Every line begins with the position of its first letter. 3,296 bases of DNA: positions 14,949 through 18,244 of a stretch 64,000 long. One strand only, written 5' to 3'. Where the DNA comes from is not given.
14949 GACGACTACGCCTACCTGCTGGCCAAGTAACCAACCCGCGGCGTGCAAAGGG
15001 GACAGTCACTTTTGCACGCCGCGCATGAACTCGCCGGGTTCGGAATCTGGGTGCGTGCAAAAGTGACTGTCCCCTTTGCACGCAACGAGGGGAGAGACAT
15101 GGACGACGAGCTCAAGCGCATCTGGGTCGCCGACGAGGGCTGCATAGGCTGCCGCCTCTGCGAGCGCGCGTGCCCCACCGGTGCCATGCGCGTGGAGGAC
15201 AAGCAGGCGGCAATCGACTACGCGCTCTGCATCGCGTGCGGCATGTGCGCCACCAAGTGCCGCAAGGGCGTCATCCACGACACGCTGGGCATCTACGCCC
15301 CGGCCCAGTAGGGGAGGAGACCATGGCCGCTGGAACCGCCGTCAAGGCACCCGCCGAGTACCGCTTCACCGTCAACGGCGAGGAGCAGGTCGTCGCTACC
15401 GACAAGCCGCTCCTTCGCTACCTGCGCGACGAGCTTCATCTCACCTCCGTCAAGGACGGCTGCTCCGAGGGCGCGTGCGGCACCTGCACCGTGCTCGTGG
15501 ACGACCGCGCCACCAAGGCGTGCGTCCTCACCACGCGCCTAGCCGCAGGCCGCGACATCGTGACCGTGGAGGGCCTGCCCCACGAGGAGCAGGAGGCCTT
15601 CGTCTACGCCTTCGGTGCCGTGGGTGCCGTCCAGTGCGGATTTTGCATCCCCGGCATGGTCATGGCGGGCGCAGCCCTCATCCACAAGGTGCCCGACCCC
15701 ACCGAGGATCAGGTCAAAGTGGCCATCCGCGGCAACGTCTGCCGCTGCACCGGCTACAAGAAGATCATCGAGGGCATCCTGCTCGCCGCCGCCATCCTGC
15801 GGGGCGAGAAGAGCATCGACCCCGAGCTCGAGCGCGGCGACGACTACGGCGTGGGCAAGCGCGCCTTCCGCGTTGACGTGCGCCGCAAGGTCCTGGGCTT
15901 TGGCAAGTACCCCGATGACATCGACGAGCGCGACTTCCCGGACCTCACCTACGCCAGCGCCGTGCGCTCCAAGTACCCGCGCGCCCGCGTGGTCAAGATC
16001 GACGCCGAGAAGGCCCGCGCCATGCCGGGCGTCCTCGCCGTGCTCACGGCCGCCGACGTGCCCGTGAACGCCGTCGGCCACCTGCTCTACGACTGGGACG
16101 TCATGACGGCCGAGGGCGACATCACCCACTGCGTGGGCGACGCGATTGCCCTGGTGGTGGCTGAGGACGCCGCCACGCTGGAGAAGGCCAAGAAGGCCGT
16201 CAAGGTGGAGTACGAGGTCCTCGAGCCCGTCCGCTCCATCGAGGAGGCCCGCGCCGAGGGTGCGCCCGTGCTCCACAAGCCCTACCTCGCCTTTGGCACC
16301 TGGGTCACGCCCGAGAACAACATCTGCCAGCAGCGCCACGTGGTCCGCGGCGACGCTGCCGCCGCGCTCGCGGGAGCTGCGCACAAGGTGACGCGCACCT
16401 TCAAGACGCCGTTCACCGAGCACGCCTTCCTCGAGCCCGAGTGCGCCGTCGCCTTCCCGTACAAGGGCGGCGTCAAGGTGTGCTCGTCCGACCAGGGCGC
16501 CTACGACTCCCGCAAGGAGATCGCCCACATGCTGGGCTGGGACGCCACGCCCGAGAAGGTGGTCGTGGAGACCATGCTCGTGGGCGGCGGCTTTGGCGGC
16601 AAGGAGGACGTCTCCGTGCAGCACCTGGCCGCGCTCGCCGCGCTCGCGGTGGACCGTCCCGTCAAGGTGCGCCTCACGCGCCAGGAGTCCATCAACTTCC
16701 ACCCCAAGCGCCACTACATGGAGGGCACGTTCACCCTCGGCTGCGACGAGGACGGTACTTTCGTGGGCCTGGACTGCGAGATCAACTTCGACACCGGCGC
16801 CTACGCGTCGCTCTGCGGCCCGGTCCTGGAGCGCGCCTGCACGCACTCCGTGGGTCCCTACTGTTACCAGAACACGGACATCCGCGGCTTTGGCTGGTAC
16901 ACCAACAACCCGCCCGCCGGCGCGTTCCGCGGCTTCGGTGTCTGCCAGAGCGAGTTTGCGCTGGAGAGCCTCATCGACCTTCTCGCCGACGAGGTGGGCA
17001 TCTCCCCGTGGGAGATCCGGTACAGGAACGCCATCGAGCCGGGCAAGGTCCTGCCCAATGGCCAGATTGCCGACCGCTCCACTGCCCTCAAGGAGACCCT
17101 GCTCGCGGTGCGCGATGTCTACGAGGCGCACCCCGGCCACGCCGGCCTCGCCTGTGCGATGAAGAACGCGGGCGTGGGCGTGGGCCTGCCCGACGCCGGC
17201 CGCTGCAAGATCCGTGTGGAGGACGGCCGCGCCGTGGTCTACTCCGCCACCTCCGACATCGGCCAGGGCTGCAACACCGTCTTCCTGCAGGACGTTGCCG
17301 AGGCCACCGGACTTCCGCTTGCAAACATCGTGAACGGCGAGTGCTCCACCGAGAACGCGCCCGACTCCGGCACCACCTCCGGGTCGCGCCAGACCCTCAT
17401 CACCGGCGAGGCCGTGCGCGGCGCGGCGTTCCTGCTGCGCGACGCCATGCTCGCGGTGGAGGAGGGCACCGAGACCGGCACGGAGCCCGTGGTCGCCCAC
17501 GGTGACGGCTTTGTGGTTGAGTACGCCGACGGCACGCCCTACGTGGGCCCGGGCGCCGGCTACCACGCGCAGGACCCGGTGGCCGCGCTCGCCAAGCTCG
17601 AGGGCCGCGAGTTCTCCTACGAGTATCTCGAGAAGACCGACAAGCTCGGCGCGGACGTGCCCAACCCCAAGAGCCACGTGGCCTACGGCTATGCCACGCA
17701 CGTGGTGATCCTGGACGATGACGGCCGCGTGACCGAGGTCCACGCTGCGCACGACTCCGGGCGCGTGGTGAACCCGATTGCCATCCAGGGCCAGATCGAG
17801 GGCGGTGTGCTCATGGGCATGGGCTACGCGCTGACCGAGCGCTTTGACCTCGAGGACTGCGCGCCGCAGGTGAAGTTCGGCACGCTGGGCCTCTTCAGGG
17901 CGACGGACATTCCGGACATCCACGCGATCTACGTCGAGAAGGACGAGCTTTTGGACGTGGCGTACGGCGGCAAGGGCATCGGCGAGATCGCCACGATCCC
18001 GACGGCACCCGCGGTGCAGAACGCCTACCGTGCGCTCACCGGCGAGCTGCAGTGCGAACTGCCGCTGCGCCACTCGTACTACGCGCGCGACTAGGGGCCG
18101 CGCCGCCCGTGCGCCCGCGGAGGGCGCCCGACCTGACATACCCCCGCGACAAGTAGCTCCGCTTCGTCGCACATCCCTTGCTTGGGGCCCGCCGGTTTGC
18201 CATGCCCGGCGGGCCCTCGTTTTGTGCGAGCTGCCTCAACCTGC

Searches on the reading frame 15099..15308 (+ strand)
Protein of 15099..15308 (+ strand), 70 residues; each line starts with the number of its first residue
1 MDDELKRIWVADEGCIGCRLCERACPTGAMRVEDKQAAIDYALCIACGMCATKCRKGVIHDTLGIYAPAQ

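Call 12: search_protein_families(library=pfam, proteins=[window:15099-15308:+])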
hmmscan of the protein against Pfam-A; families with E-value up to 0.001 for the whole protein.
window:15099-15308:+ (70 aa): 13 families
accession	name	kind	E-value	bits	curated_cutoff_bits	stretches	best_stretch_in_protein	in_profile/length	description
PF00037.32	Fer4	-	2e-12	46.8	21.1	2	13-30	6-23/24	4Fe-4S binding domain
PF12837.12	Fer4_6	-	1.9e-09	37.4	25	2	15-29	9-23/24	4Fe-4S binding domain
PF14697.11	Fer4_21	-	8.3e-09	35.9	35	1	8-31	34-58/59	4Fe-4S dicluster domain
PF13237.11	Fer4_10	-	1.1e-08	35.3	25.5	1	9-54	3-52/53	4Fe-4S dicluster domain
PF13187.11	Fer4_9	-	1.2e-08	35.2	27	1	15-59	2-52/52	4Fe-4S dicluster domain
PF12838.12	Fer4_7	-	1.5e-08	35.4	27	1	15-58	2-52/52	4Fe-4S dicluster domain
PF12797.12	Fer4_2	-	4.5e-08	33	24.5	1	7-27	2-22/22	4Fe-4S binding domain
PF12800.12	Fer4_4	-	3.3e-06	27.4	24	1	13-28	2-17/17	4Fe-4S binding domain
PF13484.11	Fer4_16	-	5.6e-06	27.5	30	1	15-33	2-20/66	4Fe-4S double cluster binding domain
PF13534.11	Fer4_17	-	3.8e-05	24.6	22.2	0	33-58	35-60/61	4Fe-4S dicluster domain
PF13183.11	Fer4_8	-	4.7e-05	24.3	27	0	14-32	4-22/68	4Fe-4S dicluster domain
PF25160.1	LdpA_Fe-S-bd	-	0.00028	21.1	27.6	0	20-60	8-44/49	LdpA Fe-S cluster-binding domain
PF12798.12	Fer4_3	-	0.001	20.2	27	0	15-29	1-15/15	4Fe-4S binding domain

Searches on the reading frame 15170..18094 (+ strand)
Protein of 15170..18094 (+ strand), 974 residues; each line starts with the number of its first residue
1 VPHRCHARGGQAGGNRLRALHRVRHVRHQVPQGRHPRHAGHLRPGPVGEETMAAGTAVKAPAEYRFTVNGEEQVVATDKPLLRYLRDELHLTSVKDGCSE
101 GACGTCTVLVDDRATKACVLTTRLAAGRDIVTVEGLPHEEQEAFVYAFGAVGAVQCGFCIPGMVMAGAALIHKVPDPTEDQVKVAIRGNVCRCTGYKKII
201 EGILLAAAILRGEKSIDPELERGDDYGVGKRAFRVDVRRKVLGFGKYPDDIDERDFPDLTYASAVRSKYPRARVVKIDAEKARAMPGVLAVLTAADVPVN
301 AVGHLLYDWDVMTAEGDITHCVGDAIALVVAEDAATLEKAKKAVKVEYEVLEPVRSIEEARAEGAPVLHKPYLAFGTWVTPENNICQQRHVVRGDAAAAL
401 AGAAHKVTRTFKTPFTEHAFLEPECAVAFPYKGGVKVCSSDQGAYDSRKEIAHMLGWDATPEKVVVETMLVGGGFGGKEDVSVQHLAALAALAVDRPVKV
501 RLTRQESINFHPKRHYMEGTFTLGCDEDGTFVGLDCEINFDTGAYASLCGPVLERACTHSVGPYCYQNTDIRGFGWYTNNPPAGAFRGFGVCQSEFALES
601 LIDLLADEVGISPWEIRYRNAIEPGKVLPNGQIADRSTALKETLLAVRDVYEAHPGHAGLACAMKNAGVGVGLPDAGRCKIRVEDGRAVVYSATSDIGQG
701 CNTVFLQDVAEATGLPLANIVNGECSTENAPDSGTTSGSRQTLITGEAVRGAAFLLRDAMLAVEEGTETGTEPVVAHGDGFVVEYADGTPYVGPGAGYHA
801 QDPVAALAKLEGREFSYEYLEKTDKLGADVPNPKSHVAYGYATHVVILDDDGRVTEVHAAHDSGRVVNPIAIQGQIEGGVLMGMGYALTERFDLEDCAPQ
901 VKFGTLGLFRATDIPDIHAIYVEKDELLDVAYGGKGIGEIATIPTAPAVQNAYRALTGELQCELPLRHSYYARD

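Call 12: search_protein_families(library=pfam, proteins=[window:15170-18094:+])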
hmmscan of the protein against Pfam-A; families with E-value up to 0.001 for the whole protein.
window:15170-18094:+ (974 aa): 6 families
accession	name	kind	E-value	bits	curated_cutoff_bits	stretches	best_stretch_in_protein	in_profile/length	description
PF02738.23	MoCoBD_1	-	9.9e-69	231.6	27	1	382-621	6-244/244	Molybdopterin cofactor-binding domain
PF20256.3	MoCoBD_2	-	4.4e-38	131.8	27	1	659-915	28-283/283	Molybdopterin cofactor-binding domain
PF01799.25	Fer2_2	-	6.5e-23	81.1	30.3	1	132-203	1-74/75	[2Fe-2S] binding domain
PF01315.27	Ald_Xan_dh_C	-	2.8e-22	79.6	31.3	1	246-351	5-109/110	Aldehyde oxidase and xanthine dehydrogenase, a/b hammerhead domain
PF00111.32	Fer2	-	2.4e-06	27.9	21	1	66-113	1-50/77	2Fe-2S iron-sulfur cluster binding domain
PF13085.11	Fer2_3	-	3.1e-05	24.4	27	1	82-138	35-91/107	2Fe-2S iron-sulfur cluster binding domain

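Call 76: search_protein_families(library=ncbifam, proteins=[window:15323-18094:+], max_evalue=1e-10)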
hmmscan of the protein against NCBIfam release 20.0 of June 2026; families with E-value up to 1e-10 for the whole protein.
window:15323-18094:+ (923 aa): 20 families
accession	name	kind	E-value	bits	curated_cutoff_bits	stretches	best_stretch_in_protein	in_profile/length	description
TIGR03311.1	Se_dep_XDH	equivalog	0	1129.8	830.45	2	13-710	1-679/848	selenium-dependent xanthine dehydrogenase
NF045668.1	pterin_aldehy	equivalog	7.7e-126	421.3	1100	1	14-914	4-894/905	molybdopterin-dependent aldehyde oxidoreductase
TIGR03196.1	pucD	equivalog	2.3e-117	393.3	783.65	1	176-916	2-750/763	xanthine dehydrogenase subunit D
NF043082.1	XdhA_XDHase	equivalog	1.8e-107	360.4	780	1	177-916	1-744/758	xanthine dehydrogenase subunit XdhA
NF007426.0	PRK09970.1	equivalog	1.6e-104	350.5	916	1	177-916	6-747/761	xanthine dehydrogenase molybdenum-binding subunit XdhA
TIGR03194.1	4hydrxCoA_A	equivalog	1e-87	295.3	994.55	1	183-915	3-737/746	4-hydroxybenzoyl-CoA reductase subunit alpha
NF041018.1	glyceraldDH_alpha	equivalog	1.6e-75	255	790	1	177-907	3-727/741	glyceraldehyde dehydrogenase subunit alpha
TIGR02965.1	xanthine_xdhB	equivalog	2.4e-71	241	849.5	1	187-570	11-375/758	xanthine dehydrogenase molybdopterin binding subunit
TIGR03313.1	Se_sel_red_Mo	hypoth_equivalog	3.2e-69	233.6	1101.9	2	324-903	343-928/951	molybdopterin-dependent oxidoreductase Mo/Fe-S-binding subunit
NF040766.1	CODH_aero_grp5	exception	5.2e-58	196.9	950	2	177-575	5-400/785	aerobic carbon-monoxide dehydrogenase large subunit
TIGR02969.1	mam_aldehyde_ox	subfamily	5.2e-54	183.2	1912.3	2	190-842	589-1213/1330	aldehyde oxidase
NF041671.1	peri_hyde_PaoC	equivalog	5.3e-54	183.8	1180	1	177-907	18-714/735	aldehyde oxidoreductase molybdenum-binding subunit PaoC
TIGR02416.1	CO_dehy_Mo_lg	equivalog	7.4e-44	150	991.15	2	188-573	4-397/770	aerobic carbon-monoxide dehydrogenase large subunit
TIGR03193.1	4hydroxCoAred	equivalog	1.1e-40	139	257.8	1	15-155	4-147/148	4-hydroxybenzoyl-CoA reductase subunit gamma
NF043084.2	XdhC_XDHase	equivalog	1.2e-40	138.5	217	1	14-152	4-146/151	xanthine dehydrogenase subunit XdhC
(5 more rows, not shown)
